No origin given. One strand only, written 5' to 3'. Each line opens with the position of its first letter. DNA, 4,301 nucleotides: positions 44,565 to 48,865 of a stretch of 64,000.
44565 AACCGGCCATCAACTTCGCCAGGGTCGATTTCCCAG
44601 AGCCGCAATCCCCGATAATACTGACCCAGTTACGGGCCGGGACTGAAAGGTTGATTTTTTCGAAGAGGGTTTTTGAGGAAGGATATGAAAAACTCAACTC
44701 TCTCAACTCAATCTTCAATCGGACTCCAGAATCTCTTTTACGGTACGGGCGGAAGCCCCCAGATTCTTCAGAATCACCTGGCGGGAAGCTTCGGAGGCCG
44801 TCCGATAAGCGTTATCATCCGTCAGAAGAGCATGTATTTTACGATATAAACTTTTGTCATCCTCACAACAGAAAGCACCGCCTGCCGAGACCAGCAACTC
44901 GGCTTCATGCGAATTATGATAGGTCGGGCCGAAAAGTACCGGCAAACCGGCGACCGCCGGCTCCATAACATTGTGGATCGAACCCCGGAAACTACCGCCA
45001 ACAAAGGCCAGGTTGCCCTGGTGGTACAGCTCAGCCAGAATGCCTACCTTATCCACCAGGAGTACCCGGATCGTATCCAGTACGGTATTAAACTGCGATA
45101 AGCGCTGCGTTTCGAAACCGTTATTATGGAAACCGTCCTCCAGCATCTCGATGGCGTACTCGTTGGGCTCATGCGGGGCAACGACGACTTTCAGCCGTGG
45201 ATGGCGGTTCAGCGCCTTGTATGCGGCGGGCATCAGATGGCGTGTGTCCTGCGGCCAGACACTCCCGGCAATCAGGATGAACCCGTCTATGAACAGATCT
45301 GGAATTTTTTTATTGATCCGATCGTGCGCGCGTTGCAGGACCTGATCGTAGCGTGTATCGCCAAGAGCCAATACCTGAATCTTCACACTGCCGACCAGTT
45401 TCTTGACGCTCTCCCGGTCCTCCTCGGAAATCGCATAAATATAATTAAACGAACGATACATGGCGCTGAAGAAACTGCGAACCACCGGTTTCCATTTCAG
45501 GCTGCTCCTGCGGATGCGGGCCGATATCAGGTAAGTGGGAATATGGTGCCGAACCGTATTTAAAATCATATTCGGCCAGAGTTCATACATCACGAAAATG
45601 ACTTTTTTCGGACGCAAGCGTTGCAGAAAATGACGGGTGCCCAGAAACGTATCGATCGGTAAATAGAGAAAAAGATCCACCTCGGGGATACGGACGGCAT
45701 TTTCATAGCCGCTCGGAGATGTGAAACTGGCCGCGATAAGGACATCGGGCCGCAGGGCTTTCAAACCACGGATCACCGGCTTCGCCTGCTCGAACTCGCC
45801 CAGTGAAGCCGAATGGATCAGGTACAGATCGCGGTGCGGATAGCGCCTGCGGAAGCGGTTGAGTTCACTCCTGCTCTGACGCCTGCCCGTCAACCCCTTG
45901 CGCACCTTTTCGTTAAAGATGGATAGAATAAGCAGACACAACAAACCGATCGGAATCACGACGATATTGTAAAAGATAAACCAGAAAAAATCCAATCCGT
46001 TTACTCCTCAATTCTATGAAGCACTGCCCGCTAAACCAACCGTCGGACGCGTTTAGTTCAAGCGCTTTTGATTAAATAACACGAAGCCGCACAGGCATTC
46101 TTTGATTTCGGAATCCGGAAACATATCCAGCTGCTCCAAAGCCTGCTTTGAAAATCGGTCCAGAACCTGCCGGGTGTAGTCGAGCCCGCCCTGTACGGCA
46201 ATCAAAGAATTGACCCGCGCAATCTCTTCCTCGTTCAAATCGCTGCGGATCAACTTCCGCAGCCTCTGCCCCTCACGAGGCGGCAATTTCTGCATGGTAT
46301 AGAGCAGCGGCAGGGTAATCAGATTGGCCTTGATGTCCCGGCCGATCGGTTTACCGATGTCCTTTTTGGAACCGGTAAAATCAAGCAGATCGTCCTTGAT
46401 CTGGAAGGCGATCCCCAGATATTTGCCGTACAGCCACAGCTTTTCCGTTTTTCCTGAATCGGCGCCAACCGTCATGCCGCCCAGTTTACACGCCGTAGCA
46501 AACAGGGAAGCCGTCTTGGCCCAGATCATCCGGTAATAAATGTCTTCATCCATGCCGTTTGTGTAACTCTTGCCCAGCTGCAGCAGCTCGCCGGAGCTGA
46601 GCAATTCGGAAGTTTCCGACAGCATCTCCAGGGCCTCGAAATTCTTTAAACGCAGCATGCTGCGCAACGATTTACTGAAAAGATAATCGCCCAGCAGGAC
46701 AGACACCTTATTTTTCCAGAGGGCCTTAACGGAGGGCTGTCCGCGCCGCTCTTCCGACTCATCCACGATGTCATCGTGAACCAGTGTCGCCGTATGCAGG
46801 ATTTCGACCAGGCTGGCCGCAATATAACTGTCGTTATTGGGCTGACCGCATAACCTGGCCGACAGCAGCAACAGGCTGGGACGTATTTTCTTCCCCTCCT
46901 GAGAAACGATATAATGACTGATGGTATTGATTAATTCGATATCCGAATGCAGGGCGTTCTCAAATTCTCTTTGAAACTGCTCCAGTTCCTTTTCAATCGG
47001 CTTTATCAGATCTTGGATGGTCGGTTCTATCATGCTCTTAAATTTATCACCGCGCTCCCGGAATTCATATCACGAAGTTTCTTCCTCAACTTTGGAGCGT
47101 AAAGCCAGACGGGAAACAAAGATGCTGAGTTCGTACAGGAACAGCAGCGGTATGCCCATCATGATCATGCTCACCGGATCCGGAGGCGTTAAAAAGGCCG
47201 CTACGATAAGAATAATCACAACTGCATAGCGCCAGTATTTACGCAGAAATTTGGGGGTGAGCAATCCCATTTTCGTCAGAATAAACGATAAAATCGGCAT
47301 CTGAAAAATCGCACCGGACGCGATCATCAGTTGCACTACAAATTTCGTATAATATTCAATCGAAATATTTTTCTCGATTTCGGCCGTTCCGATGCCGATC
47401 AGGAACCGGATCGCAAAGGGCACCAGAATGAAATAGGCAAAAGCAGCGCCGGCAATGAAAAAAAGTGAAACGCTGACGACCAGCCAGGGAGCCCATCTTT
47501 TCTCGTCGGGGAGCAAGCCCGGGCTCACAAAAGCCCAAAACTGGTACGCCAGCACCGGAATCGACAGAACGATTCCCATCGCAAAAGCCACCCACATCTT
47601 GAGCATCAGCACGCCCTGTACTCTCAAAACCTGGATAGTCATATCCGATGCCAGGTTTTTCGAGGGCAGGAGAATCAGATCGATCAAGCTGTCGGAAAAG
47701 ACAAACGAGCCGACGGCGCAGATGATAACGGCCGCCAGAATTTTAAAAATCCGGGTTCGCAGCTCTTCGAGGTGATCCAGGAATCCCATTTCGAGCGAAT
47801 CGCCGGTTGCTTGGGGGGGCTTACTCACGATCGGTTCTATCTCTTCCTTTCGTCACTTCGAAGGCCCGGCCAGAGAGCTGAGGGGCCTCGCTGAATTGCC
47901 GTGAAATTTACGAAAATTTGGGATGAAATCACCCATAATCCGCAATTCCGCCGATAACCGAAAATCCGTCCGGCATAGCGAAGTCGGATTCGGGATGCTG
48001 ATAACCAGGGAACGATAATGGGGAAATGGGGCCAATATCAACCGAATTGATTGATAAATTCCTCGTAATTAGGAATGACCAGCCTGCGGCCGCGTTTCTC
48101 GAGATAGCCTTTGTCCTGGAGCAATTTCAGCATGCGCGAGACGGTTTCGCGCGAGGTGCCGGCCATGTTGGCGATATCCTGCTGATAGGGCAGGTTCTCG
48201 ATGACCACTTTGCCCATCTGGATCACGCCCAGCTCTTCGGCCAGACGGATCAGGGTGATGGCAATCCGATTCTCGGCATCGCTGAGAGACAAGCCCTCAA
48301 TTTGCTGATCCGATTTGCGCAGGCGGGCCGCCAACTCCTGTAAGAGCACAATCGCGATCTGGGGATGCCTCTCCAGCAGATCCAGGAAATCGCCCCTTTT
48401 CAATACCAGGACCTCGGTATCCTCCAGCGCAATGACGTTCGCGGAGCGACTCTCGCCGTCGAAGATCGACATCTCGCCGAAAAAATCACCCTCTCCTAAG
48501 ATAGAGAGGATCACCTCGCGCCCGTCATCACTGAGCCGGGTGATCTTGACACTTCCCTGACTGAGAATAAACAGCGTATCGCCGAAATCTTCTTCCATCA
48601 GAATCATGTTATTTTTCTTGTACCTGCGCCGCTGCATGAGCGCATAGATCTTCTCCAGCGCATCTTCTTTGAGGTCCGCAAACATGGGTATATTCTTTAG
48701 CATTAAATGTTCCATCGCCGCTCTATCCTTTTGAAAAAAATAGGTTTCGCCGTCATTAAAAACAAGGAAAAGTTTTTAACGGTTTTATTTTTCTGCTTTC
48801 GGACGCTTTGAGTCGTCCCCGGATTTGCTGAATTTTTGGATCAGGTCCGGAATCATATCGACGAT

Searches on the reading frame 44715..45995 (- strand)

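Call 41: search_protein_families(library=ncbifam, max_evalue=0.00001, proteins=[window:44715-45995:-])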
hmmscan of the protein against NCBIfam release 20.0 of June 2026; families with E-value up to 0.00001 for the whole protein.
window:44715-45995:- (426 aa): 5 families
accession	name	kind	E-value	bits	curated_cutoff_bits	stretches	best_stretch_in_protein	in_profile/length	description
NF004388.0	PRK05749.1-4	equivalog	2.4e-57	194.4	438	1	19-422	15-417/425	lipid IV(A) 3-deoxy-D-manno-octulosonic acid transferase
NF004386.0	PRK05749.1-2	equivalog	2.4e-45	155.1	524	1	37-422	30-423/433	lipid IV(A) 3-deoxy-D-manno-octulosonic acid transferase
NF004389.0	PRK05749.1-5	equivalog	3.5e-42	144.7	363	1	7-410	6-385/402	lipid IV(A) 3-deoxy-D-manno-octulosonic acid transferase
NF004385.0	PRK05749.1-1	equivalog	1.9e-38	132.2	590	1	37-420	30-414/425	lipid IV(A) 3-deoxy-D-manno-octulosonic acid transferase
NF004387.0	PRK05749.1-3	equivalog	2.8e-32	112.1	617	1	34-421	35-418/440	lipid IV(A) 3-deoxy-D-manno-octulosonic acid transferase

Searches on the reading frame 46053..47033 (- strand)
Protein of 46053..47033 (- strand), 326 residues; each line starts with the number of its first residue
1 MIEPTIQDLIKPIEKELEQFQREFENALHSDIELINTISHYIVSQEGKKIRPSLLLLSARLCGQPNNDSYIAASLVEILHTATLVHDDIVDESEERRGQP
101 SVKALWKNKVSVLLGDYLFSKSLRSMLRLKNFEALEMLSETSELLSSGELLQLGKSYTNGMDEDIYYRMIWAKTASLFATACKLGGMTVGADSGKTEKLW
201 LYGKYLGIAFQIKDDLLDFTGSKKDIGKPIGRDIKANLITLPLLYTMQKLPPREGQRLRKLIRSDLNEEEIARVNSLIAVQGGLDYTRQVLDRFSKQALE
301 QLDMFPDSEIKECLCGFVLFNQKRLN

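Call 41: search_protein_families(library=ncbifam, max_evalue=0.00001, proteins=[window:46053-47033:-])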
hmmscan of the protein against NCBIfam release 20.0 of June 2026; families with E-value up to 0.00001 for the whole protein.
window:46053-47033:- (326 aa): 16 families
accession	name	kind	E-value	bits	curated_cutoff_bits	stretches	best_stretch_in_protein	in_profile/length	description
TIGR02748.1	GerC3_HepT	equivalog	5.9e-71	239.2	456.55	1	7-324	3-317/319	heptaprenyl diphosphate synthase component II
NF008140.0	PRK10888.1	equivalog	5.1e-67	226.5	412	1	24-319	21-316/323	octaprenyl diphosphate synthase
TIGR02749.1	prenyl_cyano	equivalog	2.7e-65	220.5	383.2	1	5-325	2-321/322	solanesyl diphosphate synthase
NF040698.1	IdsA_Meth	equivalog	4e-64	216.9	468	1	9-318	3-320/328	short chain isoprenyl diphosphate synthase IdsA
NF045628.1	HxpDPsynlarge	equivalog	1.9e-55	188.1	500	1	16-314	4-299/311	hexaprenyl-diphosphate synthase large subunit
NF041003.1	GGPP_syn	equivalog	3.1e-55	187.6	500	1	16-306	9-304/326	geranylgeranyl diphosphate synthase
NF041169.1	f2_encap_cargo4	exception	1.4e-53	182.3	450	1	44-304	47-311/334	family 2 encapsulin nanocompartment cargo protein polyprenyl transferase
NF042417.1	NPPPS_Mycobact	equivalog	5.8e-53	180.1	600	1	21-321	30-330/335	nonaprenyl/(2E,6E)-farnesyl/geranylgeranyl diphosphat synthase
NF045549.1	GGPPsyn_IdsB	equivalog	8.8e-39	133.5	475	1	44-303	62-326/346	geranylgeranyl diphosphate synthase IdsB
NF040789.2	gerfarn_diphsyn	equivalog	3.1e-37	128.5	560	1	33-317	32-336/345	geranylfarnesyl diphosphate synthase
NF045485.1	FPPsyn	subfamily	3.1e-36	125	275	1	18-250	6-251/288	farnesyl diphosphate synthase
NF040627.1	GFPS_Meth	equivalog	1.9e-32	112.9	600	1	38-246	31-231/285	geranylfarnesyl diphosphate synthase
NF045685.1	GGPPSynCrtE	equivalog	1.6e-27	96.3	460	1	17-259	7-264/293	geranylgeranyl diphosphate synthase CrtE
NF040936.1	hexpp_archaea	equivalog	1.3e-24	87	400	1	30-224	26-210/275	hexaprenyl pyrophosphate synthase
NF042416.1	GFPPS_Mycobact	equivalog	6.6e-21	74.7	600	2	173-306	192-329/350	bifunctional (2E,6E)-farnesyl/geranyl diphosphate synthase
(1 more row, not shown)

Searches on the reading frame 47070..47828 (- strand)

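Call 41: search_protein_families(library=ncbifam, max_evalue=0.00001, proteins=[window:47070-47828:-])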
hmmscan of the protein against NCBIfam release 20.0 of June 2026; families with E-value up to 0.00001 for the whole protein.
window:47070-47828:- (252 aa): 3 families
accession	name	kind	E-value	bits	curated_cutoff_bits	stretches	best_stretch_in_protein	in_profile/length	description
TIGR00945.1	tatC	equivalog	2.6e-61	207.3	132.7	1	17-232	2-215/215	twin-arginine translocase subunit TatC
TIGR01912.1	TatC-Arch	equivalog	2.6e-41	141.9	192.6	1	20-240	6-230/234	Sec-independent protein translocase TatC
NF008174.0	PRK10921.1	equivalog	2.5e-37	128.8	432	1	17-247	10-241/258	Sec-independent protein translocase subunit TatC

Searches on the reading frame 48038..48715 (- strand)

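Call 41: search_protein_families(library=ncbifam, max_evalue=0.00001, proteins=[window:48038-48715:-])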
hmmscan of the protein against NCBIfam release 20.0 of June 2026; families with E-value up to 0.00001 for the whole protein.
window:48038-48715:- (225 aa): 13 families
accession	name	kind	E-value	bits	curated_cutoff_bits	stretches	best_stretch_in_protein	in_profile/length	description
NF008732.0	PRK11753.1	equivalog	1.8e-37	128.9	266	1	16-214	12-210/214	cAMP-activated global transcriptional regulator CRP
TIGR03697.1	NtcA_cyano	equivalog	1.2e-18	67.6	244.95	1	38-215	4-183/193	global nitrogen regulator NtcA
NF053664.1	TransRegPtrACyano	equivalog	1.5e-18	66.8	300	1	46-215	28-191/196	Crp/Fnr family transcriptional regulator PtrA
NF006901.0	PRK09392.1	equivalog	1e-17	64.3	211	1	5-217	8-214/236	transcriptional activator FtrB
NF050806.1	TransRegFixKCaul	equivalog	1.4e-17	63.7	300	1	27-205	23-194/215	transcriptional regulator FixK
NF041163.2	encap_f2b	equivalog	1.4e-12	47.5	400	1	6-137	73-206/450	family 2B encapsulin nanocompartment shell protein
NF045989.1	TransRegFnrLRhodb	equivalog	1.8e-12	47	300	1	13-223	22-234/245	transcriptional regulator FnrL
NF010499.0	PRK13918.1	equivalog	1.9e-12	47.1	274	1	30-207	15-184/205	CRP/FNR family transcriptional regulator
NF008365.0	PRK11161.1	subfamily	7e-12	45.1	228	1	14-221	33-240/250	fumarate/nitrate reduction transcriptional regulator Fnr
NF052518.1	TransRegLdrP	equivalog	2.1e-11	44.2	300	1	30-217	2-181/195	transcriptional regulator LdrP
TIGR03896.1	cyc_nuc_ocin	subfamily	1.3e-10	41.2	161.05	1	10-172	144-305/317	bacteriocin-type transport-associated protein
NF058543.1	ActPatMycb56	equivalog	1.7e-08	33.7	460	1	11-131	3-121/317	acetyltransferase Pat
NF007707.0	PRK10402.1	subfamily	1.4e-07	31.3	180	1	21-218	25-212/226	transcriptional regulator YeiL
